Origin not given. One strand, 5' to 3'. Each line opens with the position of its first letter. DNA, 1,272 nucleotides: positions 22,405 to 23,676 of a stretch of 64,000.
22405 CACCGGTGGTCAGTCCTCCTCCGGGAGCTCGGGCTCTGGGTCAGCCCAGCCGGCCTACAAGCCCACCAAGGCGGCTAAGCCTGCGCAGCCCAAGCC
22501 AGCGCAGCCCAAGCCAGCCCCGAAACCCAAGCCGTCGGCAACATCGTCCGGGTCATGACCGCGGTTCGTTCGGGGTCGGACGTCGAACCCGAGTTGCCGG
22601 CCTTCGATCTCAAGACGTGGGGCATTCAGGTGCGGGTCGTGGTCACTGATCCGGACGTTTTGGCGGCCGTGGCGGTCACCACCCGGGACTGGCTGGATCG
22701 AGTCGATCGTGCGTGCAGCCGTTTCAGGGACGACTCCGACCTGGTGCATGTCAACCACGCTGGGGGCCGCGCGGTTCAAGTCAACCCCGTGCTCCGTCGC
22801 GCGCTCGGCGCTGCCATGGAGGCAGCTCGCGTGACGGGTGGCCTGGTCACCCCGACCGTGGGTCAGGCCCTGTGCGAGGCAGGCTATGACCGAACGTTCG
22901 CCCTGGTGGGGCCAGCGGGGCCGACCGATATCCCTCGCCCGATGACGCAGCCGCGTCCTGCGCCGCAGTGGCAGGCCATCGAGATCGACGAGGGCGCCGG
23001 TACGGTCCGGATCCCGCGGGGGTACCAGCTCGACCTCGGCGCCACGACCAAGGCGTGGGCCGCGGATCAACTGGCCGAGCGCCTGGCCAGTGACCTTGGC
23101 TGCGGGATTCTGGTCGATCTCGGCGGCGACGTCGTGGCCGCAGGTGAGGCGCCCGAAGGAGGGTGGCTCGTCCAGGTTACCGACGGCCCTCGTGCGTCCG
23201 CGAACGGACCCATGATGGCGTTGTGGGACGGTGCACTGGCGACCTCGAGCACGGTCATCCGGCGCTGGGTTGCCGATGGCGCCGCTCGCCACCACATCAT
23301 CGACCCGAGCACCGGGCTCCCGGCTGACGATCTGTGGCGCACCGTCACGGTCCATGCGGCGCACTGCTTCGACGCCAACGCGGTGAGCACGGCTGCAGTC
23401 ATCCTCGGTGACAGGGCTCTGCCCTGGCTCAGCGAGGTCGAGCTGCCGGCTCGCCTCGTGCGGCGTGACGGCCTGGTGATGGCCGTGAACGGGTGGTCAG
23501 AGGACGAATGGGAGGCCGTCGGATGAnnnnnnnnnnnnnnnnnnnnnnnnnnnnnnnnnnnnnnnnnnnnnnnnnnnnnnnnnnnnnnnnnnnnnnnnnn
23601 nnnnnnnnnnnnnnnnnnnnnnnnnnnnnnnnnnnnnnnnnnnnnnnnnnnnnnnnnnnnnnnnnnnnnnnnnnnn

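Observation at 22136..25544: Translationally coupled ApbE - haem membrane protein - NuoF-like flavoprotein - ferredoxin module: candidate transmembrane flavinylation-linked electron conduit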

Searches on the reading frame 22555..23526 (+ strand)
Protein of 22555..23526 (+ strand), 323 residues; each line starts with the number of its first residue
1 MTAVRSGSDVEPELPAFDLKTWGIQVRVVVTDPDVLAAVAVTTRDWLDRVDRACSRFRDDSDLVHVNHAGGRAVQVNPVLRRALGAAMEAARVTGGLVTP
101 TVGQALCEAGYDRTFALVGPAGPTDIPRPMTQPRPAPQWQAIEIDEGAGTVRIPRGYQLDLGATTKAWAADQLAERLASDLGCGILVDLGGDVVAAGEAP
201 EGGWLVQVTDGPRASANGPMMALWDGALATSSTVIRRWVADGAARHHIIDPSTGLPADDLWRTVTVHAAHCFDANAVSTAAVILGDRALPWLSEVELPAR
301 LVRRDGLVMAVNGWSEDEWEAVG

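Call 3: search_protein_families(library=pfam, proteins=[window:22555-23526:+], max_evalue=0.01)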
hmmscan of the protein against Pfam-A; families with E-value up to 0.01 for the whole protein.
window:22555-23526:+ (323 aa): 1 family
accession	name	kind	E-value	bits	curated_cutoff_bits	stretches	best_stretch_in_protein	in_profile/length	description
PF02424.20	ApbE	-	5.3e-45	154.4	25.6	1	26-294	5-257/266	ApbE family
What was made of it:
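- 22555..23526 (+): ApbE-family FAD:protein FMN transferase homologue (323 aa). It has no signal peptide, and Asn275 stands in place of the canonical catalytic/Mg Asp. PF02424, E 5e-45 (call 3).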

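Call 6: find_encoding_contigs(protein=window:22555-23526:+, flank=10000, max_places=6)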
Protein window:22555-23526:+ (323 aa): 1 contig read that carries it; 1 place shown.
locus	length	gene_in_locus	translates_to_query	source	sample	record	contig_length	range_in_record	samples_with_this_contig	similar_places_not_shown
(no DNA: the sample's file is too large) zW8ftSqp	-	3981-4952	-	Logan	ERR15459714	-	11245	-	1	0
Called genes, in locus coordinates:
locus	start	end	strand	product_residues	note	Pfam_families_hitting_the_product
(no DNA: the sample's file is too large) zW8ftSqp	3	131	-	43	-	?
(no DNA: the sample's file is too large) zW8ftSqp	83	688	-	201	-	-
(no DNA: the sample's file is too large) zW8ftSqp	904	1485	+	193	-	PF00072:Response_reg, PF00486:Trans_reg_C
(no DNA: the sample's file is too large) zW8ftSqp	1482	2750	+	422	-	PF00672:HAMP, PF00512:HisKA, PF02518:HATPase_c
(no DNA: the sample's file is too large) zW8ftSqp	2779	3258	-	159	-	-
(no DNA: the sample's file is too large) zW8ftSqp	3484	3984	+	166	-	-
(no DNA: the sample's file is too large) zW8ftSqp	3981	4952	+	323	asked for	PF02424:ApbE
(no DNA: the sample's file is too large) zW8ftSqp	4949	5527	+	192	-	PF01794:Ferric_reduct (weak)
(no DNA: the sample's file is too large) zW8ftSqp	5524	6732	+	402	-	PF01512:Complex1_51K, PF10531:SLBB (weak), PF10589:NADH_4Fe-4S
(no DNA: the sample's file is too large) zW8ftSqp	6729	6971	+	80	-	PF13459:Fer4_15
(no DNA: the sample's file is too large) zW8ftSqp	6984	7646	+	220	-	PF13521:AAA_28 (weak), PF02223:Thymidylate_kin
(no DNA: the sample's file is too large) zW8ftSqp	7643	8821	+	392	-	PF13177:DNA_pol3_delta2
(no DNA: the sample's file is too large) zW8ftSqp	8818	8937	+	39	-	-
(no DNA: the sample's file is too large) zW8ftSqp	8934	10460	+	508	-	PF00561:Abhydrolase_1, PF08386:Abhydrolase_4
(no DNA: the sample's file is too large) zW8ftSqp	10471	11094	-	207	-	PF10517:DM13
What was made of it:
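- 22058..22558 (+): g1: small bitopic protein (166 aa). It has an Arg-rich cytoplasmic N-terminus, one membrane helix, a disordered Ser/Pro/Lys/Ala-rich tail, and a C-terminal SATSSGS-COOH. It is the proposed flavinylation substrate. Called as 166 aa in an independent contig (call 6).
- Checked: g1 starts at GTG 22058, giving 166 aa as called in an independent contig (call 6). A Logan contig with the identical ApbE has an intact 402-aa gene (call 6).
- An independent assembly with the identical ApbE has the intact 402-aa gene (call 6).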

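Call 28: search_protein_families(library=ncbifam, proteins=[window:22555-23526:+], max_evalue=0.01)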
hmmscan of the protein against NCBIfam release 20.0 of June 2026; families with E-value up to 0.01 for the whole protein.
window:22555-23526:+ (323 aa): 1 family
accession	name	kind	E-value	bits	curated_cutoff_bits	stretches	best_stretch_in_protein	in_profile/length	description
NF007774.0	PRK10461.1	equivalog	2.8e-12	46.2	498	1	15-287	35-311/351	FAD:protein FMN transferase ApbE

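Call 38: search_solved_structures(query=window:22555-23523:+, show_alignments=2, max_evalue=0.00001)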
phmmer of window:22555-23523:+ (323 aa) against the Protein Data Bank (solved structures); distinct sequences matched with E-value up to 0.00001: 13.
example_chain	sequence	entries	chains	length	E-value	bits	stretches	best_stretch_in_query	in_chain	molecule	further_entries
1vrm_A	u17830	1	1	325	1.3e-20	77.1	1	22-286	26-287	hypothetical protein TM1553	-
4xdt_A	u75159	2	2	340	4.3e-20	75.4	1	46-286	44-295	FAD:protein FMN transferase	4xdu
4ifu_A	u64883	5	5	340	2.9e-19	72.7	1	46-286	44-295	FAD:protein FMN transferase | Thiamine biosynthesis lipoprotein ApbE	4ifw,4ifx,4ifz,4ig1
7mgt_A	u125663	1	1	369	3.7e-19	72.3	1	46-286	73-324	FAD:protein FMN transferase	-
4xdr_A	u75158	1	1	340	7.7e-19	71.3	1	46-286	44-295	FAD:protein FMN transferase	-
7esa_A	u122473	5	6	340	3.8e-13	52.5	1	135-286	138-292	FAD:protein FMN transferase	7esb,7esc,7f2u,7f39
6nxi_A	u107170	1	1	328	5.1e-13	52.1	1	46-301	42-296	FAD:protein FMN transferase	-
3pnd_A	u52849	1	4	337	3.3e-12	49.5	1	11-288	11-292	Thiamine biosynthesis lipoprotein ApbE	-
6nxj_A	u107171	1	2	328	1.2e-11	47.6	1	46-301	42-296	FAD:protein FMN transferase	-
5mgy_H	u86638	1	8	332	7.5e-10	41.7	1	47-306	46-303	FAD:protein FMN transferase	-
4xgw_A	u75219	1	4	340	4.6e-09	39.1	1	154-288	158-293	FAD:protein FMN transferase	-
2o18_A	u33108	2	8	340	1.7e-08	37.3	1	154-288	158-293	Thiamine biosynthesis lipoprotein apbE | FAD:protein FMN transferase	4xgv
4xgx_A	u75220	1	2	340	4.9e-08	35.8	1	158-288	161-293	FAD:protein FMN transferase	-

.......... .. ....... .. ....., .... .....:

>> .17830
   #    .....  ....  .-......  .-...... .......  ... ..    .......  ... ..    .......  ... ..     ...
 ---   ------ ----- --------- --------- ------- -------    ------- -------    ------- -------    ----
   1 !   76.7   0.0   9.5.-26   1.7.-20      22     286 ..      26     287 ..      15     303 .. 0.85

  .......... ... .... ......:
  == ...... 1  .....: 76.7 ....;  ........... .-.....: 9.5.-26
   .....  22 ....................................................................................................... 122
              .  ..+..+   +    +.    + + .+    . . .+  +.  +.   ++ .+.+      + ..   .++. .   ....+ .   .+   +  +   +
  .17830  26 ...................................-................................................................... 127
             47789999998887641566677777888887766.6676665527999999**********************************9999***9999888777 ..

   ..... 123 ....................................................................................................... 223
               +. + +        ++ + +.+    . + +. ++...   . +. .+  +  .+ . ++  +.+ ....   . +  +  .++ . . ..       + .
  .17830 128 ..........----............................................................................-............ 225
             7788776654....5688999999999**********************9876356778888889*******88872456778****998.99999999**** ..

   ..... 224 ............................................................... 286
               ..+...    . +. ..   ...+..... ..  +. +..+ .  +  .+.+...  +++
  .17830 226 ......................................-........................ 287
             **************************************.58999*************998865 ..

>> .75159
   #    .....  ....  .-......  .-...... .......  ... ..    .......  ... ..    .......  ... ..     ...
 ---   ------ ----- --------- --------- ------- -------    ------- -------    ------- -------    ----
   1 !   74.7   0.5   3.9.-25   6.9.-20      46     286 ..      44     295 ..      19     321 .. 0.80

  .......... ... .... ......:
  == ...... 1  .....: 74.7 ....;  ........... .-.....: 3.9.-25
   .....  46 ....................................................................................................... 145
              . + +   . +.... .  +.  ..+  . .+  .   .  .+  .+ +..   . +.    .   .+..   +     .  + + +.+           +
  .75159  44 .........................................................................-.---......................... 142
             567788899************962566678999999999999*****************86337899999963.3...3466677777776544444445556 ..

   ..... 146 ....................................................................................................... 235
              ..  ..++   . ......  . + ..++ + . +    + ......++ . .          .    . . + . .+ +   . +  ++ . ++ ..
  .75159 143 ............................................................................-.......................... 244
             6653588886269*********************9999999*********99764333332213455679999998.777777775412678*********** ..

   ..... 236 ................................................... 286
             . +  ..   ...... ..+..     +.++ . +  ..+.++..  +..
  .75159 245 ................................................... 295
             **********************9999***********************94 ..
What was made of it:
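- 22555..23526 (+): PDB homologues TM1553, Ftp and ApbE (call 38).
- On ApbE family FAD:protein FMN transferase (PF02424): PDB homologues TM1553, Ftp and ApbE match at E 1e-20 to 1e-8 (call 38).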
